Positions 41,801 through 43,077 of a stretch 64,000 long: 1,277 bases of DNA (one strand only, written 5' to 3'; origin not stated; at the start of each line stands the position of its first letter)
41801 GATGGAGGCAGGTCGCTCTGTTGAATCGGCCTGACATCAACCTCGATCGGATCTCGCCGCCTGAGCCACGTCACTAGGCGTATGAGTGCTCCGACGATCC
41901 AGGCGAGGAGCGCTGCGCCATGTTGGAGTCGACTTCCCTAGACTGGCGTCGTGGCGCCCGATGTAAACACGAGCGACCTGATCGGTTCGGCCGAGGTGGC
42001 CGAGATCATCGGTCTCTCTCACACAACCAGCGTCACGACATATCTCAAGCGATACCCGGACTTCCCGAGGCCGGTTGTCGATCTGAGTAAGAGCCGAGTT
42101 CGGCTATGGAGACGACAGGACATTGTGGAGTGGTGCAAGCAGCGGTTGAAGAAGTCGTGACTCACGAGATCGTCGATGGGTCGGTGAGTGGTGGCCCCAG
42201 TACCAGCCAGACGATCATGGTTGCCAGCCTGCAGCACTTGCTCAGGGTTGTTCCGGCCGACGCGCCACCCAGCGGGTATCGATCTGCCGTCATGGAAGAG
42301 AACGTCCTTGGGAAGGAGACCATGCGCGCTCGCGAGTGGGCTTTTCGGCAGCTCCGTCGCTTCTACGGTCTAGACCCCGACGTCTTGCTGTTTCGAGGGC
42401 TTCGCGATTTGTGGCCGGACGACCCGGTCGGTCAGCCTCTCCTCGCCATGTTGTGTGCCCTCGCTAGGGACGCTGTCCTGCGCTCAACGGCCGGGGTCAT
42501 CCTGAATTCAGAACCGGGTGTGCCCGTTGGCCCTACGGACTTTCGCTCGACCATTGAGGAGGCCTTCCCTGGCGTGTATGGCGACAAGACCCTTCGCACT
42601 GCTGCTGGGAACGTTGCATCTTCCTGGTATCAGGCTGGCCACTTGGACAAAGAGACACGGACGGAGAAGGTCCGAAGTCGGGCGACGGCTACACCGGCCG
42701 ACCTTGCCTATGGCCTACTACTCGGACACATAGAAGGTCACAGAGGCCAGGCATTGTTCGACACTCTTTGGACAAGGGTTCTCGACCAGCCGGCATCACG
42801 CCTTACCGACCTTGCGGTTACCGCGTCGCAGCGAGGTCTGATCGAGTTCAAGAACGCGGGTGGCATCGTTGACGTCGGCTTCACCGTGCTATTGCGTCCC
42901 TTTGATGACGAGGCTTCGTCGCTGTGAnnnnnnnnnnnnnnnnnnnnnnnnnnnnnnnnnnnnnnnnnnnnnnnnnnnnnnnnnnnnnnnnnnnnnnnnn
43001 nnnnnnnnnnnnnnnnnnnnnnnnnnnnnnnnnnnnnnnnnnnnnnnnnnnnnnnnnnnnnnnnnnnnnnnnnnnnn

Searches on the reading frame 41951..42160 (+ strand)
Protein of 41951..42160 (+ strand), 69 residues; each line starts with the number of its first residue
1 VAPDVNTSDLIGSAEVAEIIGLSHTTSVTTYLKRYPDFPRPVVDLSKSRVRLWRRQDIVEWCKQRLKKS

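Call 59: search_protein_families(library=pfam, proteins=[window:41951-42160:+], max_evalue=0.001)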
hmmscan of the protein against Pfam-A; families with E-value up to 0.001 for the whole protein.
window:41951-42160:+ (69 aa): 0 families

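Call 72: search_protein_families(library=pfam, proteins=[window:41951-42160:+], max_evalue=5)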
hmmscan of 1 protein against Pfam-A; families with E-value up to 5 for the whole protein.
window:41951-42160:+ (69 aa): 1 family
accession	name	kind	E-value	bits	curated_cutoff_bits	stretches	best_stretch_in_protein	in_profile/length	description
PF12728.13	HTH_17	-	0.18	12.5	27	1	13-64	4-49/51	Helix-turn-helix domain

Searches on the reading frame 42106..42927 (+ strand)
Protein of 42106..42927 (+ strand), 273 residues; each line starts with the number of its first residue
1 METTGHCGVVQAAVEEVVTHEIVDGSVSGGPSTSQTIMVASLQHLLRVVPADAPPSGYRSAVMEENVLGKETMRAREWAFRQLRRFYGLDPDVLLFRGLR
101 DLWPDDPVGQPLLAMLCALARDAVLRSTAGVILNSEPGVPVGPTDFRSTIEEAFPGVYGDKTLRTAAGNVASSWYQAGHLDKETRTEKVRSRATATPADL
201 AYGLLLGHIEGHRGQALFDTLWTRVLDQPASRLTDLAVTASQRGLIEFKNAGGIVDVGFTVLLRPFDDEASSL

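Call 5: search_protein_families(library=pfam, proteins=[window:42106-42927:+], max_evalue=0.01)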
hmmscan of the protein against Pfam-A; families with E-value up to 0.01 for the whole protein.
window:42106-42927:+ (273 aa): 0 families

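Call 6: search_protein_families(library=ncbifam, proteins=[window:42106-42927:+], max_evalue=0.01)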
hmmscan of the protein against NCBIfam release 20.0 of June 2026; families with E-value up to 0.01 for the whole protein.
window:42106-42927:+ (273 aa): 0 families

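Call 8: search_protein_families(library=padloc, proteins=[window:42106-42927:+], max_evalue=0.001)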
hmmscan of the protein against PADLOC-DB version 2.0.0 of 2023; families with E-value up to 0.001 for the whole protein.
window:42106-42927:+ (273 aa): 3 families
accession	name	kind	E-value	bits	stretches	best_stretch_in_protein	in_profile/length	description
PDLC02450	BrxA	-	4e-76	253.8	1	28-265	17-252/259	BrxA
PDLC02453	BrxA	-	5.4e-45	152.4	1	29-267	174-410/421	BrxA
PDLC02455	BrxA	-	4.9e-22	76.7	1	61-263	21-222/226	BrxA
